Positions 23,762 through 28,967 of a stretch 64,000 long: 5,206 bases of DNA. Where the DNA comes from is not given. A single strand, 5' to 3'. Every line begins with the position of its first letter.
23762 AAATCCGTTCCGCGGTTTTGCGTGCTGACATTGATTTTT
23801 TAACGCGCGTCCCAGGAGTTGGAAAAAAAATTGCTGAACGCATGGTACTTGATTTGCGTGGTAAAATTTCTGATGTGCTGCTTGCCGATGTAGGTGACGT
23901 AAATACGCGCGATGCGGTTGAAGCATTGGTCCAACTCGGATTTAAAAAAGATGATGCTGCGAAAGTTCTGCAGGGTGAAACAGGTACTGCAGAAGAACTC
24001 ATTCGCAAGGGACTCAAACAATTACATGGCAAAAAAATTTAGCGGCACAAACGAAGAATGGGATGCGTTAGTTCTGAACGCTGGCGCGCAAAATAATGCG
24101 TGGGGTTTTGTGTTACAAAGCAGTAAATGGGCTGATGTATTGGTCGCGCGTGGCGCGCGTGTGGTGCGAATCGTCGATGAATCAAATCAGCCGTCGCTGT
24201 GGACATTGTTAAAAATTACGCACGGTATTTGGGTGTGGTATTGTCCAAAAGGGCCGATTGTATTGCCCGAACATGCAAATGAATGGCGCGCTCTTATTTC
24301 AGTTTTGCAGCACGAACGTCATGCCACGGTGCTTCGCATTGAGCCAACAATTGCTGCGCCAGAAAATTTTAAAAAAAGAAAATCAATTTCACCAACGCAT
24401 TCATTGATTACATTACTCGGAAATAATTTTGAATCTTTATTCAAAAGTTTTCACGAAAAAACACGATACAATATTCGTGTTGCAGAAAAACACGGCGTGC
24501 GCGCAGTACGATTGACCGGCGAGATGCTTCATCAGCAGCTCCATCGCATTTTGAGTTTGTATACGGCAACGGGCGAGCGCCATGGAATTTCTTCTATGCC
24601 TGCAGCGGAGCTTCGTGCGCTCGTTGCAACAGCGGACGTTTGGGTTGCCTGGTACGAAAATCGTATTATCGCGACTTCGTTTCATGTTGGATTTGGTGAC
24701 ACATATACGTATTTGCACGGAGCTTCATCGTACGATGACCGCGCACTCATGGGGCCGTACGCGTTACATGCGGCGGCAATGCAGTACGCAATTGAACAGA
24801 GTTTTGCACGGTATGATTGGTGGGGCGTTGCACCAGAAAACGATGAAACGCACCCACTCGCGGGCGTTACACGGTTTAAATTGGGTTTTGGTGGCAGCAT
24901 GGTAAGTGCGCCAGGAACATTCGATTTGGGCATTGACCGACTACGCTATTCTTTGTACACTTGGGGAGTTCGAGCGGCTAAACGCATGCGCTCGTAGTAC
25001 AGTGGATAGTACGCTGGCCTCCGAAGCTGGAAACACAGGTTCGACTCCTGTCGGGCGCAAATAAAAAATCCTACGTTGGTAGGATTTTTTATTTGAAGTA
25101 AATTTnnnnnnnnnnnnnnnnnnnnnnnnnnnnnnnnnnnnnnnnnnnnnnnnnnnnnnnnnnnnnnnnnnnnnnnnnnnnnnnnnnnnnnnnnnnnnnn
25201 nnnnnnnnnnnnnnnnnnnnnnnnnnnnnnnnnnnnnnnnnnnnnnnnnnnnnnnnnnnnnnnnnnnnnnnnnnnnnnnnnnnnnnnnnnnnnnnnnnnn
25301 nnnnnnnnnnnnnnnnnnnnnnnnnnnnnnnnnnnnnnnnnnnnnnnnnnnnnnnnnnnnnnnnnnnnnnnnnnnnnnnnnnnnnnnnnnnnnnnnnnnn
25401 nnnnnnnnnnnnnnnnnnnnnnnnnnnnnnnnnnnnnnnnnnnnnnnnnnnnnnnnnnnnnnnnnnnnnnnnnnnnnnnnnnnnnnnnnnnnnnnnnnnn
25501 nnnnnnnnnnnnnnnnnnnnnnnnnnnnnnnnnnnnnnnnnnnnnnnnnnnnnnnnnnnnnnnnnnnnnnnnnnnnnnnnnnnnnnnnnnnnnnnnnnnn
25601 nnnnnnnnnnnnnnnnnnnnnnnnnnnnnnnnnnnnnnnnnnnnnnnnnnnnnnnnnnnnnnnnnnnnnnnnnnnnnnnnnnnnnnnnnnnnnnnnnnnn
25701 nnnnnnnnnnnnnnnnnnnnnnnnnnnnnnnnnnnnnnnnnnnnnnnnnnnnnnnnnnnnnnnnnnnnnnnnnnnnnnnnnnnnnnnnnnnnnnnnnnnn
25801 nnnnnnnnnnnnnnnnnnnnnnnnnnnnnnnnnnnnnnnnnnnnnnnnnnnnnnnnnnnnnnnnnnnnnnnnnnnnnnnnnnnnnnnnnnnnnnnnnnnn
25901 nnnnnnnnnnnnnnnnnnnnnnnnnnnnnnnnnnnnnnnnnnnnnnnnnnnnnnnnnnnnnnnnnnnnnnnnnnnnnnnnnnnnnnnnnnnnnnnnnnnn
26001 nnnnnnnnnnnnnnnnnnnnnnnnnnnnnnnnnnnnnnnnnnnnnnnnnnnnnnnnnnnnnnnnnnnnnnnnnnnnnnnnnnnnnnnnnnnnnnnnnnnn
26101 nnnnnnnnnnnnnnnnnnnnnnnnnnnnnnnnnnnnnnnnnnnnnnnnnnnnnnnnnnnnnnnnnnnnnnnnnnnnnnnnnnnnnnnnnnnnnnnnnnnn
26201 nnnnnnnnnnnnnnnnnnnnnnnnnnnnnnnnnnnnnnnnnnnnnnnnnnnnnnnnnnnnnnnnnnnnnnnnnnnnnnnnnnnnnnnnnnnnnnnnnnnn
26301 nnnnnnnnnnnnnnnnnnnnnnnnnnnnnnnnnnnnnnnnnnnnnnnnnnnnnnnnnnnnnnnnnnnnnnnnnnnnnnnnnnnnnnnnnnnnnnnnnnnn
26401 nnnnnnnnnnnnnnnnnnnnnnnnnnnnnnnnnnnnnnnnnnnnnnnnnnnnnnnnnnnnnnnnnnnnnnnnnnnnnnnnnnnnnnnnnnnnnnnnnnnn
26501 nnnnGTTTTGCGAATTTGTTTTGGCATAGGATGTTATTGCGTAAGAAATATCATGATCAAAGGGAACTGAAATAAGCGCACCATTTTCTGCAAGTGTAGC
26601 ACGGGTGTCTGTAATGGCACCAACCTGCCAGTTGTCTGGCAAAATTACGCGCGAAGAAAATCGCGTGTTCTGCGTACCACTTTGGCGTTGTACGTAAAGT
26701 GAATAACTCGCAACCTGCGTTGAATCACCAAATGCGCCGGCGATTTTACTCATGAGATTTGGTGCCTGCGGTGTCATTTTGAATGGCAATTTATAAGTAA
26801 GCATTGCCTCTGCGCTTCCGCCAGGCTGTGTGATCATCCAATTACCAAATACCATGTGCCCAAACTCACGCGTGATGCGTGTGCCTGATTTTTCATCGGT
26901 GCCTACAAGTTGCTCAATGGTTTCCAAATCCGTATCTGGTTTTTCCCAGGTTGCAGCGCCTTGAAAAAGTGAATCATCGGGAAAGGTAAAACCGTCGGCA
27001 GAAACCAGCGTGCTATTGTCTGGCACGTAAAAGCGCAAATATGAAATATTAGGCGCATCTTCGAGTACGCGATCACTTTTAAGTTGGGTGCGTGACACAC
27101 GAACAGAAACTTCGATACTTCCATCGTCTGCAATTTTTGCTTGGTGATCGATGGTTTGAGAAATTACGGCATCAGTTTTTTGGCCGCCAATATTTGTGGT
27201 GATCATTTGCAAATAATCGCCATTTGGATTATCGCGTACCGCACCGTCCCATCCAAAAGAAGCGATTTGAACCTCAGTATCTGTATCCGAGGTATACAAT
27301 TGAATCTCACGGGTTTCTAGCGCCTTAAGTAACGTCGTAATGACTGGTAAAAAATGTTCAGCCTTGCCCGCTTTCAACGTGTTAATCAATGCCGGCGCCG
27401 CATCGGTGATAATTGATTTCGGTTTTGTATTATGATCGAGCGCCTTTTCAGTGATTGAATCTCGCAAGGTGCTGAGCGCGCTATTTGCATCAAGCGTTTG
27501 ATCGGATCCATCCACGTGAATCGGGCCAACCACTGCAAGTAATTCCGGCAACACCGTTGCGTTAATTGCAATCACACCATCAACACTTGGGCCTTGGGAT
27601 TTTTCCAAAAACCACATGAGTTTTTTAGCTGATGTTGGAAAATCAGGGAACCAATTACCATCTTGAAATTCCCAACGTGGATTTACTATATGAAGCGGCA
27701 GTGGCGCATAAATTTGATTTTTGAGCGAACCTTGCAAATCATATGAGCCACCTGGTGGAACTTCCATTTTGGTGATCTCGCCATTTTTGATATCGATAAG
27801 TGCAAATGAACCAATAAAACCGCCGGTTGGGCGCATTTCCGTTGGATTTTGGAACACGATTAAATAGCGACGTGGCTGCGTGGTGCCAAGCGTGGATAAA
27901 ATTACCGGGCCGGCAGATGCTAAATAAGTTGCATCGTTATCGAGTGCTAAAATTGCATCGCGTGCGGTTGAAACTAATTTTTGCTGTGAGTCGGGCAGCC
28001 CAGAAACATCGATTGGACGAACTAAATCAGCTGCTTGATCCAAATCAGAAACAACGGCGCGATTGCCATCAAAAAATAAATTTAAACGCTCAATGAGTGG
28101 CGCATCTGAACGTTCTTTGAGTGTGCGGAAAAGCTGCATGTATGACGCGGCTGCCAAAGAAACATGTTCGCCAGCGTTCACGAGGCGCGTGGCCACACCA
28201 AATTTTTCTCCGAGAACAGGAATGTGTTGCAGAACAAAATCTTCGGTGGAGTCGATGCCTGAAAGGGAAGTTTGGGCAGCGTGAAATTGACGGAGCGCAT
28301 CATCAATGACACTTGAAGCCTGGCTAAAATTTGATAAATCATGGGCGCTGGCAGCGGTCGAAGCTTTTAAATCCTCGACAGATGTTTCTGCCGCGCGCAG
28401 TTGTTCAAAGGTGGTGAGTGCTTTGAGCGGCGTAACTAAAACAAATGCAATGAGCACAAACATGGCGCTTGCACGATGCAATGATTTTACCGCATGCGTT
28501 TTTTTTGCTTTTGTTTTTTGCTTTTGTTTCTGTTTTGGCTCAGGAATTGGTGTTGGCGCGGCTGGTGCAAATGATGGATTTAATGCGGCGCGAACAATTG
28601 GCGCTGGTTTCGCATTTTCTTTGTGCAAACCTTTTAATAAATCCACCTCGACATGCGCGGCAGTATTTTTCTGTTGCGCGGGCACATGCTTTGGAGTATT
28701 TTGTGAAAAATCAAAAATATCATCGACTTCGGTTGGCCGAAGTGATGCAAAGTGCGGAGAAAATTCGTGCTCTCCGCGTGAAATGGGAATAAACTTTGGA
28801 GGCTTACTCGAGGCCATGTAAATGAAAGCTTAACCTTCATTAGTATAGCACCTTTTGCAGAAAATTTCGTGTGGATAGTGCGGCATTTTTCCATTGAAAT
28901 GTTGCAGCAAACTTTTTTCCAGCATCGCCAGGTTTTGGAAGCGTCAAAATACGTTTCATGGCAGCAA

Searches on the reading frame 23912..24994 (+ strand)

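Call 77: search_protein_families(library=pfam, proteins=[window:23912-24994:+], max_evalue=0.00001)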
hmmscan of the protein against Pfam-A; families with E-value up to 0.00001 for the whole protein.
window:23912-24994:+ (361 aa): 2 families
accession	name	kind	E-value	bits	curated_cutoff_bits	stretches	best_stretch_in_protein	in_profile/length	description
PF02388.22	FemAB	-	5.9e-31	108.1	24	2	252-350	307-402/406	FemAB family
PF13480.13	Acetyltransf_6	-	7.7e-07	29.8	22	1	183-305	2-136/143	Acetyltransferase (GNAT) domain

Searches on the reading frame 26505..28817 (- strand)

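Call 47: search_protein_families(library=ncbifam, proteins=[window:26505-28817:-], max_evalue=1e-10)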
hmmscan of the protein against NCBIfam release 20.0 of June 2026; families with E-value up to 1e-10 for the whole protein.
window:26505-28817:- (771 aa): 0 families

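Call 49: search_protein_families(library=pfam, proteins=[window:26505-28817:-], max_evalue=0.00001)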
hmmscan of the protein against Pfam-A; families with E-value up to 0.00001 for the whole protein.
window:26505-28817:- (771 aa): 1 family
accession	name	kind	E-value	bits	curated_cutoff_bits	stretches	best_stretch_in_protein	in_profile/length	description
PF13196.11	DUF4012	-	2.2e-27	96.8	28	1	314-452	2-140/144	Protein of unknown function (DUF4012)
